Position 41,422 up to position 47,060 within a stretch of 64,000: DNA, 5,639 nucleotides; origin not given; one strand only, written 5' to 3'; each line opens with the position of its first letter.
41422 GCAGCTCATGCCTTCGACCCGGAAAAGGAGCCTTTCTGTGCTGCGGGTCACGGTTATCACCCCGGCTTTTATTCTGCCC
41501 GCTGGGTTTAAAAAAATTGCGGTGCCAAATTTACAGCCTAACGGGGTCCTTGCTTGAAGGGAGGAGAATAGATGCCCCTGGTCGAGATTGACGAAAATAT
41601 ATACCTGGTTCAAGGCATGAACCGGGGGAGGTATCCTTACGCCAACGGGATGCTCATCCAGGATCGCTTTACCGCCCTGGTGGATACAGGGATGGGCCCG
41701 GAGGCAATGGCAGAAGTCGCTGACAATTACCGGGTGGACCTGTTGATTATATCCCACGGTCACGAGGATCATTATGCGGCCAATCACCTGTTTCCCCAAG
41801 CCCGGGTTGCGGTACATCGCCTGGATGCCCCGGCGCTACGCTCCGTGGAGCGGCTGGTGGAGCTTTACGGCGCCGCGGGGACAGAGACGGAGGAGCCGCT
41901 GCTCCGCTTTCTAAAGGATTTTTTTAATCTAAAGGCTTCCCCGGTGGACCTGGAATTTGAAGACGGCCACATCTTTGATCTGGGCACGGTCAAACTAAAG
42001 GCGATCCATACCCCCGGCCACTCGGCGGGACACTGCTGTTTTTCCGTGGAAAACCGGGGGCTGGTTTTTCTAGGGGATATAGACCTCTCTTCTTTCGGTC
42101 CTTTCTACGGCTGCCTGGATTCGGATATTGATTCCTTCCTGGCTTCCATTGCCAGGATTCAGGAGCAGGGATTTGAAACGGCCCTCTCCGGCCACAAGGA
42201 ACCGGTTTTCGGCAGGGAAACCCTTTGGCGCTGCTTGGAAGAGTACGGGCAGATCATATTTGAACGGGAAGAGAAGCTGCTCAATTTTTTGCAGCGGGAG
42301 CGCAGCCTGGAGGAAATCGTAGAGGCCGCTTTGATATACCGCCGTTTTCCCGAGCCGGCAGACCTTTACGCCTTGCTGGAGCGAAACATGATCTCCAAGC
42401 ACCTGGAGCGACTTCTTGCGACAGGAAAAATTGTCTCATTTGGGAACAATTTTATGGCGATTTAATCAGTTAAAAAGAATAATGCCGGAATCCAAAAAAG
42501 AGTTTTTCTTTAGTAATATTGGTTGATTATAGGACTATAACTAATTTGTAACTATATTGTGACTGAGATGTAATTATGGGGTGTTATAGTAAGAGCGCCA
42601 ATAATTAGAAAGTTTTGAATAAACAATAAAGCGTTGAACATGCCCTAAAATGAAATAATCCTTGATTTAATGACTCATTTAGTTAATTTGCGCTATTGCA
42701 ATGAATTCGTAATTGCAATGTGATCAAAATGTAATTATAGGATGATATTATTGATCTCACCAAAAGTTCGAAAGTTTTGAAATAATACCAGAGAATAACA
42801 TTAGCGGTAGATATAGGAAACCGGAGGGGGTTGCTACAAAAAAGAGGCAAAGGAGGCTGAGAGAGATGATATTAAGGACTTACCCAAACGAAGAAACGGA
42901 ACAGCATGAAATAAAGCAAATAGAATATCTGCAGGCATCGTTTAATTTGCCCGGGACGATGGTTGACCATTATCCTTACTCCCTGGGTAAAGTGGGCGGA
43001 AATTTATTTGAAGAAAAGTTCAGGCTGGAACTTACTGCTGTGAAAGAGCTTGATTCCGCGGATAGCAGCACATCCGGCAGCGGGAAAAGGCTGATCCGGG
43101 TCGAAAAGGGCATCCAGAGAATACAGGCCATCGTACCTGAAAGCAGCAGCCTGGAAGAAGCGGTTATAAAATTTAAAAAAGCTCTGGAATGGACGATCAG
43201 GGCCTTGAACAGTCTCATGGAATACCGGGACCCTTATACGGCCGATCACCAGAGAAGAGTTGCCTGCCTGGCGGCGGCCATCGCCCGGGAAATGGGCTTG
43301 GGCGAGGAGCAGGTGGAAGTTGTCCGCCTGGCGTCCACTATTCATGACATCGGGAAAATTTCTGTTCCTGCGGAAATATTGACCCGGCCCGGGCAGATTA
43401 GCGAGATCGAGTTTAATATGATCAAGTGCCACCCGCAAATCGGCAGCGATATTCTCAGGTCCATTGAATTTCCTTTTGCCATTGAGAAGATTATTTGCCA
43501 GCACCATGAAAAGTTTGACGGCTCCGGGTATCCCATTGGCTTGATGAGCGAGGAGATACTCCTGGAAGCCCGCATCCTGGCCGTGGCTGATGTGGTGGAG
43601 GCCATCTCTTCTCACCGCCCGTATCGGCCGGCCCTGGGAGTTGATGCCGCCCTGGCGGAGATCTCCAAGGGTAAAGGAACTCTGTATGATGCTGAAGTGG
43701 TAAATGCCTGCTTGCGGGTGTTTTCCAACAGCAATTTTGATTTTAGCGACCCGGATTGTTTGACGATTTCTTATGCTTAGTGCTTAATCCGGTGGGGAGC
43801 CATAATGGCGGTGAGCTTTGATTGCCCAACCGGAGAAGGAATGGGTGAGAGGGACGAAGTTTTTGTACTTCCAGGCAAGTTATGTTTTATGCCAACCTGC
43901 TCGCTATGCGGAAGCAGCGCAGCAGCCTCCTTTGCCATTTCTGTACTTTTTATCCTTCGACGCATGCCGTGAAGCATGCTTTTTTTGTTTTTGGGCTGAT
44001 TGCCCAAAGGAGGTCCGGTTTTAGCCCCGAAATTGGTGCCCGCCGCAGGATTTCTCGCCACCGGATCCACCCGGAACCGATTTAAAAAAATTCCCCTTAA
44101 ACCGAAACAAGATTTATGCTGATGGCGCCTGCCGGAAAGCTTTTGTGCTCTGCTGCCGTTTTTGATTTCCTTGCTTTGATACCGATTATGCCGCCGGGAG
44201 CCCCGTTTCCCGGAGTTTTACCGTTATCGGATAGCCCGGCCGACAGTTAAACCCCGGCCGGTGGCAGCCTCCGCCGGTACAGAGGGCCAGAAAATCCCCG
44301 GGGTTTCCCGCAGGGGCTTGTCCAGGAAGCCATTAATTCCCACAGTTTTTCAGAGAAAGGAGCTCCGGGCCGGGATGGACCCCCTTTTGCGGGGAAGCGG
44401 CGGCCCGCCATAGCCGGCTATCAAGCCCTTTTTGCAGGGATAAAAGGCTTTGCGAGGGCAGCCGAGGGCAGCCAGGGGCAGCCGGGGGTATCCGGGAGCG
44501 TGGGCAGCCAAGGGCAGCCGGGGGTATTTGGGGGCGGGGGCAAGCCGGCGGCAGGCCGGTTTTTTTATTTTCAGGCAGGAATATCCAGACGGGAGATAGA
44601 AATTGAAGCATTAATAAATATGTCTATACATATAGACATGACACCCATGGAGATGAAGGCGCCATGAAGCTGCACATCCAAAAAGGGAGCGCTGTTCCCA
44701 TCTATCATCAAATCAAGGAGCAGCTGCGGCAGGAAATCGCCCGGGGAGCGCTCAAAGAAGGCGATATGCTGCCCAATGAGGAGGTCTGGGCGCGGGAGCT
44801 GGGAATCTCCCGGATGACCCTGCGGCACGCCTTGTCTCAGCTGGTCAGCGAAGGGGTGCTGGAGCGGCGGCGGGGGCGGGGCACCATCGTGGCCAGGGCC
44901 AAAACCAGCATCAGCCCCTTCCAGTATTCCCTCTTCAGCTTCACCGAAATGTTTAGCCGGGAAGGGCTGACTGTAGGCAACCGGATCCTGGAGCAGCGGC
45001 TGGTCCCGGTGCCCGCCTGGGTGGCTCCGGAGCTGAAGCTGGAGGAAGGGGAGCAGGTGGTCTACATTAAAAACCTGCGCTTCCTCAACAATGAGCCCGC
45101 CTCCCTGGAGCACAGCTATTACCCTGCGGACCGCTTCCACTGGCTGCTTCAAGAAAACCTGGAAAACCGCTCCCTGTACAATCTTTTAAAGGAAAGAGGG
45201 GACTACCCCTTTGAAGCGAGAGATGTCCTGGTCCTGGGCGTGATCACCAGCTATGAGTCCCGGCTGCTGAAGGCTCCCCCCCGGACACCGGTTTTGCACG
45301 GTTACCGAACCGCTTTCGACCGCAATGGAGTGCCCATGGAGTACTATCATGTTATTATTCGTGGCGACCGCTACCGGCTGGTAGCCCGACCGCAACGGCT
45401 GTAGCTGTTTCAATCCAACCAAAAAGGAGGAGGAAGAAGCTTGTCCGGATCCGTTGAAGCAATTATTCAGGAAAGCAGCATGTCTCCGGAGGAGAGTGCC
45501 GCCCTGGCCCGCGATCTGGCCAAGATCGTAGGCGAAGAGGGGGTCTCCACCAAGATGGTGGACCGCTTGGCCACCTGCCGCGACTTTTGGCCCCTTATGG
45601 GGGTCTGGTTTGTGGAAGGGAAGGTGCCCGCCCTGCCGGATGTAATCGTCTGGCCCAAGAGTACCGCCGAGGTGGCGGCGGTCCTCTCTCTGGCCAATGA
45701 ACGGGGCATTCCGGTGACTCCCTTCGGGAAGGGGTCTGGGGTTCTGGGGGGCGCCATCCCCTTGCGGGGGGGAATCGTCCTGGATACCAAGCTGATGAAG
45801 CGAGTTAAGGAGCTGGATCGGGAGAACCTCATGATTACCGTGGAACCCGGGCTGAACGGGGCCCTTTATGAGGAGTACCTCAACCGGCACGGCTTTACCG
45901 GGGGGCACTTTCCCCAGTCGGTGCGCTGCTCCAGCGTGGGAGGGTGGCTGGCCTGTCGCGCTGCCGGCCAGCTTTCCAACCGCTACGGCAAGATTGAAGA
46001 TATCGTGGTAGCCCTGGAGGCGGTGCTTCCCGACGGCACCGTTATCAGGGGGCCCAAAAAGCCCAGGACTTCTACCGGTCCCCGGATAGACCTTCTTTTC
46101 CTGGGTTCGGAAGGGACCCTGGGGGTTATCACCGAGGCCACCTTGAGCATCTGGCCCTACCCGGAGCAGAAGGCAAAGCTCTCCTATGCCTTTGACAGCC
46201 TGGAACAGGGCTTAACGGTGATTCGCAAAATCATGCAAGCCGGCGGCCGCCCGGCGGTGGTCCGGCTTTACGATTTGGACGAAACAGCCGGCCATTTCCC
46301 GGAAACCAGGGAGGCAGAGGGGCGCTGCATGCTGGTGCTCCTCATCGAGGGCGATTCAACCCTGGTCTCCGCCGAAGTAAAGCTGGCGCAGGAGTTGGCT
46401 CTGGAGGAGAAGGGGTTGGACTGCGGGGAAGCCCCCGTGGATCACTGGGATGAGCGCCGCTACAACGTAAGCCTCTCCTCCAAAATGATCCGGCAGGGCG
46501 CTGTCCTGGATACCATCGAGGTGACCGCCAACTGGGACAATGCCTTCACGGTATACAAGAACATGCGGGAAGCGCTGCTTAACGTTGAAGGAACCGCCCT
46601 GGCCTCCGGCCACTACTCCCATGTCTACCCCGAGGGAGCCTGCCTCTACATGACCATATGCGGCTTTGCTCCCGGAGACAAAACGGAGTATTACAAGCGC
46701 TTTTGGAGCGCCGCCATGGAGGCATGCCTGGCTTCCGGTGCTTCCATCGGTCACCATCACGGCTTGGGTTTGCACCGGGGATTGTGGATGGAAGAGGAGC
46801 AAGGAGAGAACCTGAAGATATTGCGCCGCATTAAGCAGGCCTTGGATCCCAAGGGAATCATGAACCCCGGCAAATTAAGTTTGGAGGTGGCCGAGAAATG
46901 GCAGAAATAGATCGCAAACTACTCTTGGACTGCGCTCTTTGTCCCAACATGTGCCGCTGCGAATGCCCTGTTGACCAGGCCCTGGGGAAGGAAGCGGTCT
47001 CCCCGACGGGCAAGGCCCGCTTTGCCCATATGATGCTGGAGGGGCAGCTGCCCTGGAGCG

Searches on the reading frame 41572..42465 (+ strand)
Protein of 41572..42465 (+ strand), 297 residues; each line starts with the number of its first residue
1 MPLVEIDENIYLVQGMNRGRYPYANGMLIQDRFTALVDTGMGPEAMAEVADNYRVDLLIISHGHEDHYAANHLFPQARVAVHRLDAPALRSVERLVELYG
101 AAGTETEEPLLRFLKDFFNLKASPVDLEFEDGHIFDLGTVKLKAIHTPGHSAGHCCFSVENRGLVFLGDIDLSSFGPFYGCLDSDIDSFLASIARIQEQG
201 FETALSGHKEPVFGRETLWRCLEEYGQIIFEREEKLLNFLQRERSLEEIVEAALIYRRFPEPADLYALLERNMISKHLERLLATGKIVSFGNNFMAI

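Call 58: search_protein_families(library=pfam, proteins=[window:41572-42465:+], max_evalue=0.00001)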
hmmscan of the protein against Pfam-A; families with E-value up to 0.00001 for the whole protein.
window:41572-42465:+ (297 aa): 1 family
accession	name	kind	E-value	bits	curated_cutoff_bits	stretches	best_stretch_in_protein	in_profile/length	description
PF00753.33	Lactamase_B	-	6.3e-22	78.9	22.7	1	25-208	7-196/196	Metallo-beta-lactamase superfamily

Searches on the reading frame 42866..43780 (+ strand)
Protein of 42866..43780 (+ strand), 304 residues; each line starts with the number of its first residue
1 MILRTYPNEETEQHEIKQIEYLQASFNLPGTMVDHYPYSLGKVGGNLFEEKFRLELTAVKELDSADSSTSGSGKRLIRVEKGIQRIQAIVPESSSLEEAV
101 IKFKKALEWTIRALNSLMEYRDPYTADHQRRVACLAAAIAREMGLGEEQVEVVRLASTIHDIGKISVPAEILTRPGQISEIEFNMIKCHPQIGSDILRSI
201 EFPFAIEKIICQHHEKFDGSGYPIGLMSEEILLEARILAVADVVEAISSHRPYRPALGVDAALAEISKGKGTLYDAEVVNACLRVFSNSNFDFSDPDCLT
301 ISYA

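Call 11: search_protein_families(library=pfam, proteins=[window:42866-43780:+], max_evalue=0.001)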
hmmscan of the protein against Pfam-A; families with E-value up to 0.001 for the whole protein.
window:42866-43780:+ (304 aa): 2 families
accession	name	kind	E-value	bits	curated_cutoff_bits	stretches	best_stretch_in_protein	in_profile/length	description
PF13487.12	HD_5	-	6.6e-37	127.3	27.2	1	114-278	3-170/170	HD domain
PF01966.28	HD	-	7.7e-22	78.2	22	1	126-246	2-115/116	HD domain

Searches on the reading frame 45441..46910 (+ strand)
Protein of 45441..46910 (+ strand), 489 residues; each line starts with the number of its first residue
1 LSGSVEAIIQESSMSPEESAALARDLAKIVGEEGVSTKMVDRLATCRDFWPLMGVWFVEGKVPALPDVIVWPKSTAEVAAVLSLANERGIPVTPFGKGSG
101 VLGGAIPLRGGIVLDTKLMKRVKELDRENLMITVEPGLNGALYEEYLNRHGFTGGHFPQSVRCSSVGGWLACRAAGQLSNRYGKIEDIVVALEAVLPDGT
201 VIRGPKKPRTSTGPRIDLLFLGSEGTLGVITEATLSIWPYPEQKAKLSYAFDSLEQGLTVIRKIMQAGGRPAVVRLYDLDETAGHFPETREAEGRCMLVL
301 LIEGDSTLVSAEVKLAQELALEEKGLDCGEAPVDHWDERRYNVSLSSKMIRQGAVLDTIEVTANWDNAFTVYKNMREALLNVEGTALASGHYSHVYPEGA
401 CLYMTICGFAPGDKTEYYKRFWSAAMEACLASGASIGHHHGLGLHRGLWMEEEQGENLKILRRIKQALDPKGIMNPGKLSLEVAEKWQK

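Call 58: search_protein_families(library=pfam, proteins=[window:45441-46910:+], max_evalue=0.00001)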
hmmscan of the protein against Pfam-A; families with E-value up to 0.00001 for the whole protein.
window:45441-46910:+ (489 aa): 2 families
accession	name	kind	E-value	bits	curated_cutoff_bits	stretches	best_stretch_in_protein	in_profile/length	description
PF01565.28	FAD_binding_4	-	9.1e-40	136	26.4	1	66-203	1-137/139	FAD binding domain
PF02913.24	FAD-oxidase_C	-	7.5e-35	121.2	21.2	1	241-479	2-248/248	FAD linked oxidases, C-terminal domain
